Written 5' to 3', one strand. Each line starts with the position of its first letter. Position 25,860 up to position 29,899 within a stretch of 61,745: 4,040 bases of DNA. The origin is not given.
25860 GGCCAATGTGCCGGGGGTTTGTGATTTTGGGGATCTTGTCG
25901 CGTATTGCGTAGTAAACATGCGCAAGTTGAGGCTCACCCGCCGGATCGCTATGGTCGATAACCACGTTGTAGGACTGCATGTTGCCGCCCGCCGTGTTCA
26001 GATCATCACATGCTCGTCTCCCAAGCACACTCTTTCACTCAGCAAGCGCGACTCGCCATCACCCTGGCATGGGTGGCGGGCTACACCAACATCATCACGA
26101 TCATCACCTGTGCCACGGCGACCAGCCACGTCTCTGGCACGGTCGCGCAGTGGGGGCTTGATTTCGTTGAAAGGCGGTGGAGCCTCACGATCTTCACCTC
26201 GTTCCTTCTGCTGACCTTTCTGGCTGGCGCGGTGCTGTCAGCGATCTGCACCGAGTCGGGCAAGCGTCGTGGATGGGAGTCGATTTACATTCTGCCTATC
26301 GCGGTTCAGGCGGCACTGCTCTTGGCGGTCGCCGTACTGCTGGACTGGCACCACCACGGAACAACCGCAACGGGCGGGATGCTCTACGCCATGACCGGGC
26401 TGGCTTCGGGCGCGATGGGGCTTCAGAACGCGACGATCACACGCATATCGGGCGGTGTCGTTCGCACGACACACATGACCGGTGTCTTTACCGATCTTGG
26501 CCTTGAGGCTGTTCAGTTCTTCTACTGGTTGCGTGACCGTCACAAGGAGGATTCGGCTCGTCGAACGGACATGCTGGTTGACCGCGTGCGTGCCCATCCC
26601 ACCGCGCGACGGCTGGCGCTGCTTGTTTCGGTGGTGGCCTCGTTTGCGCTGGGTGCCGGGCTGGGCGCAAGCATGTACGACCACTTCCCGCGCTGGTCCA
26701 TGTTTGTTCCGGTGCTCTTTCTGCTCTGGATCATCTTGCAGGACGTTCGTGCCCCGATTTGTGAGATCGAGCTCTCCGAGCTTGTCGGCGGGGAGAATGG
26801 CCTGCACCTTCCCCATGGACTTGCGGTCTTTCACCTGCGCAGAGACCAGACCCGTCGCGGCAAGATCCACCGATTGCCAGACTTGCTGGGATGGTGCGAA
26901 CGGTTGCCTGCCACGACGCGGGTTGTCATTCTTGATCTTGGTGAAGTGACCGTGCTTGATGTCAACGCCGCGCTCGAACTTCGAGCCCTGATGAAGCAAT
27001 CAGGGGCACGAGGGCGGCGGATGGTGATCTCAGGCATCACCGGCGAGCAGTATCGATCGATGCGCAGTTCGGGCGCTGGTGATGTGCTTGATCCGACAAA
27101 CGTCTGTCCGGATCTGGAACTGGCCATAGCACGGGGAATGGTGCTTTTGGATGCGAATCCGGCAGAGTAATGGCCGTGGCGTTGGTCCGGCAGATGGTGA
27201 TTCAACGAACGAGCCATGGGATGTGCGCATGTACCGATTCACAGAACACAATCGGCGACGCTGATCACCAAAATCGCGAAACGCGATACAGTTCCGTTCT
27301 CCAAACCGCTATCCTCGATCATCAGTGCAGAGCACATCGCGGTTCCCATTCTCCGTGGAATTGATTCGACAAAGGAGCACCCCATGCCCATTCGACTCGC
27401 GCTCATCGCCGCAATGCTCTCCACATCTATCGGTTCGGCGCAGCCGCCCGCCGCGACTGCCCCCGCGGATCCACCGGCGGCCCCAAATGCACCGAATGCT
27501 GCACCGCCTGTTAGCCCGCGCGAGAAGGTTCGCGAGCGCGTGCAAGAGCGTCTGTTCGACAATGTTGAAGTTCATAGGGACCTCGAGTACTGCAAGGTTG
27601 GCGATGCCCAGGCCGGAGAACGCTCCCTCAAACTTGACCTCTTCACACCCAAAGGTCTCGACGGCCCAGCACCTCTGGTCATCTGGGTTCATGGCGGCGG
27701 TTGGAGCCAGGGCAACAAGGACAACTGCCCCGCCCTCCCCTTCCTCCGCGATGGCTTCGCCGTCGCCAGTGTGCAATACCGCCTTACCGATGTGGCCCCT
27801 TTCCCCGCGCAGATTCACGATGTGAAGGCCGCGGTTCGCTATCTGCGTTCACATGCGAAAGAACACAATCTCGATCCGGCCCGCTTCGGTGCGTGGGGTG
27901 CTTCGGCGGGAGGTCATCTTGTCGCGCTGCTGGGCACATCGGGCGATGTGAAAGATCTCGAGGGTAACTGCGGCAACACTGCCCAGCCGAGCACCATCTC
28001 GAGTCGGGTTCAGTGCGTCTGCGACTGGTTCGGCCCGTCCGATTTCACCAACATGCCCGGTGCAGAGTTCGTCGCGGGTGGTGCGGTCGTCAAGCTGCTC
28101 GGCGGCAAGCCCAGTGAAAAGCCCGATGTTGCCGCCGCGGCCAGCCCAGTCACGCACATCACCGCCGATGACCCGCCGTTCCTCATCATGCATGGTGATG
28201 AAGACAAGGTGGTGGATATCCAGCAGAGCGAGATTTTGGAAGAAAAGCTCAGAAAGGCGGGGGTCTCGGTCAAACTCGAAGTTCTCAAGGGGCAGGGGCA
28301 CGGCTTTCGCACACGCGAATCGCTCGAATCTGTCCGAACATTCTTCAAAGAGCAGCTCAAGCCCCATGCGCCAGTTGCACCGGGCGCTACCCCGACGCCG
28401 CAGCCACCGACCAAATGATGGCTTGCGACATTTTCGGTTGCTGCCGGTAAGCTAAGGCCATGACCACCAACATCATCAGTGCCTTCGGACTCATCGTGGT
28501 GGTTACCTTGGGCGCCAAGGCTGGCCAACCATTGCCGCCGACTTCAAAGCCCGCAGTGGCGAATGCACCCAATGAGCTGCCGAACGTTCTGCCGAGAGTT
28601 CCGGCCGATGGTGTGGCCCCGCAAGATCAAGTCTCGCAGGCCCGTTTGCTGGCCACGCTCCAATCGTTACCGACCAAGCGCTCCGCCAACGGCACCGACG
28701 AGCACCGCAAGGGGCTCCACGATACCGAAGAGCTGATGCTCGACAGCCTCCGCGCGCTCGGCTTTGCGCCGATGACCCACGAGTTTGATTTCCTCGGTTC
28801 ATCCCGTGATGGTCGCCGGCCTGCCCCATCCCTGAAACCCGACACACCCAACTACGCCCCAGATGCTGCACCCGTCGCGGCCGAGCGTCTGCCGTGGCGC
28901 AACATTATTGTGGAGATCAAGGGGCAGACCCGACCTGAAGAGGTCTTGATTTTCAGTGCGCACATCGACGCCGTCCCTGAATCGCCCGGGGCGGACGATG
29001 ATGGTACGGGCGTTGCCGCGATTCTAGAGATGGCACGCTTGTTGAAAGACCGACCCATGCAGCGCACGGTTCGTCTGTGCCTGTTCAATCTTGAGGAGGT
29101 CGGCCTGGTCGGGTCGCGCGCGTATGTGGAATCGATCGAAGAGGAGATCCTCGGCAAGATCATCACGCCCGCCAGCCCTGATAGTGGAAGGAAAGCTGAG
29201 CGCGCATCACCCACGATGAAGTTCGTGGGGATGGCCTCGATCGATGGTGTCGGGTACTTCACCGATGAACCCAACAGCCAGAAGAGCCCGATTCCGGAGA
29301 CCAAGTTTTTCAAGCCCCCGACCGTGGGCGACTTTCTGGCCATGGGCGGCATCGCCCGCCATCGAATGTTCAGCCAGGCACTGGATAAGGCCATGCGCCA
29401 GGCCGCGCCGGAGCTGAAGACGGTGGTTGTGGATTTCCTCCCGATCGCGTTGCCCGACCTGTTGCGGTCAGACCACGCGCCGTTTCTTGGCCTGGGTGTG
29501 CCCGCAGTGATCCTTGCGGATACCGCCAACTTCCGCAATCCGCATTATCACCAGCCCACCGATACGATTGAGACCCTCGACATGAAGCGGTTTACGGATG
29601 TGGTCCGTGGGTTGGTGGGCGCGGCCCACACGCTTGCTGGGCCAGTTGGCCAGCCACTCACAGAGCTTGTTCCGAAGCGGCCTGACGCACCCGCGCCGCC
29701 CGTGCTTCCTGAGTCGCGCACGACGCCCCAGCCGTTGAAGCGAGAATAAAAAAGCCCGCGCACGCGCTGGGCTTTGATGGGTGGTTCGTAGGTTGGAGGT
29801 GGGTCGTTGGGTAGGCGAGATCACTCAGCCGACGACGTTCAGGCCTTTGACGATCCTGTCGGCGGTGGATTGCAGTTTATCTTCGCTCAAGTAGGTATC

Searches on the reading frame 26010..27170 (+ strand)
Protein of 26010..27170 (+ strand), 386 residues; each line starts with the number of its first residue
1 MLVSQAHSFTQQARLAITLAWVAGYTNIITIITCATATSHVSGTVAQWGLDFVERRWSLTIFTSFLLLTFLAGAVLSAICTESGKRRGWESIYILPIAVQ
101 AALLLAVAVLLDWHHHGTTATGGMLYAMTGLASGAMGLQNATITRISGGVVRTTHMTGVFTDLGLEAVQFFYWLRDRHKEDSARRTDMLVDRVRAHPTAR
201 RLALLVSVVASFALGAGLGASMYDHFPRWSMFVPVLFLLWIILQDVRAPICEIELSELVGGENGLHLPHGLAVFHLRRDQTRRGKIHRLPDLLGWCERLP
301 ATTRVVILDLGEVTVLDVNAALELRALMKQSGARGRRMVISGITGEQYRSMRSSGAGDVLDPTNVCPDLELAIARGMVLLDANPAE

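Call 59: search_protein_families(library=pfam, proteins=[window:26010-27170:+], max_evalue=0.0001)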
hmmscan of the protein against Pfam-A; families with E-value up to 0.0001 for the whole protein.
window:26010-27170:+ (386 aa): 2 families
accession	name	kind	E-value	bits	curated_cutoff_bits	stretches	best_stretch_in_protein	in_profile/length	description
PF06912.16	DUF1275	-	3.9e-32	112.1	25.4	1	15-242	1-191/193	Protein of unknown function (DUF1275)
PF01740.26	STAS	-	2.5e-07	30.8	22.6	1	303-369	40-103/106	STAS domain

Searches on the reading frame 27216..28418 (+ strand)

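Call 59: search_protein_families(library=pfam, proteins=[window:27216-28418:+], max_evalue=0.0001)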
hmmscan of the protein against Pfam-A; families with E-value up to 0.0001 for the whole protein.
window:27216-28418:+ (400 aa): 6 families
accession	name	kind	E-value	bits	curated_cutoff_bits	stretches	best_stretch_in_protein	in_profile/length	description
PF20434.5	BD-FAE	-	3.5e-67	226.5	26.8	1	140-345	1-215/215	BD-FAE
PF07859.19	Abhydrolase_3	-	1.5e-20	74.3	25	1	155-239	1-88/210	alpha/beta hydrolase fold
PF00326.27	Peptidase_S9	-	5.5e-17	62.4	22.6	1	297-382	120-211/213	Prolyl oligopeptidase family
PF00135.34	COesterase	-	1.6e-09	37.7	27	1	133-246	81-207/515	Carboxylesterase family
PF01738.24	DLH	-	1e-07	32.2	21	1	310-369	134-193/217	Dienelactone hydrolase family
PF12146.15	Hydrolase_4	-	1e-05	25.4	27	0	317-362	189-232/239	Serine aminopeptidase, S33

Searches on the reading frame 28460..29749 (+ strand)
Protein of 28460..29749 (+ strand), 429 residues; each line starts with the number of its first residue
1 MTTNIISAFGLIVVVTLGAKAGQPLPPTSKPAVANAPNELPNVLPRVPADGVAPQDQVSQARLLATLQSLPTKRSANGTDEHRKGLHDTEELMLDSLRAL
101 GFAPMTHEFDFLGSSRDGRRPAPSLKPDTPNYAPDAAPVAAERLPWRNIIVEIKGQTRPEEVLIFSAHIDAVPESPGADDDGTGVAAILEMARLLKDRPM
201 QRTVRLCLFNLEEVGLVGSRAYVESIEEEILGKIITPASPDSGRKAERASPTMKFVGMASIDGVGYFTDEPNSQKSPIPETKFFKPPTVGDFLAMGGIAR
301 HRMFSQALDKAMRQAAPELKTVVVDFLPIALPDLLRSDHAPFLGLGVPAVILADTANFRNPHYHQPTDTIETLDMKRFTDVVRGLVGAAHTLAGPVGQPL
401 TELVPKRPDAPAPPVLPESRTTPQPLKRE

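Call 59: search_protein_families(library=pfam, proteins=[window:28460-29749:+], max_evalue=0.0001)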
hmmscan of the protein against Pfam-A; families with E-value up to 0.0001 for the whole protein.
window:28460-29749:+ (429 aa): 3 families
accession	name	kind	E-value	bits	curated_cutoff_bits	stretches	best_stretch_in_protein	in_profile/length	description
PF04389.22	Peptidase_M28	-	5.1e-33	114.9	21.3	2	148-224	1-78/193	Peptidase family M28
PF01546.33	Peptidase_M20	-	1.4e-07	32.1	24.6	1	165-380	2-198/206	Peptidase family M20/M25/M40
PF05343.19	Peptidase_M42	-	8.6e-05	22.2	23.2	0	180-230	134-184/292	M42 glutamyl aminopeptidase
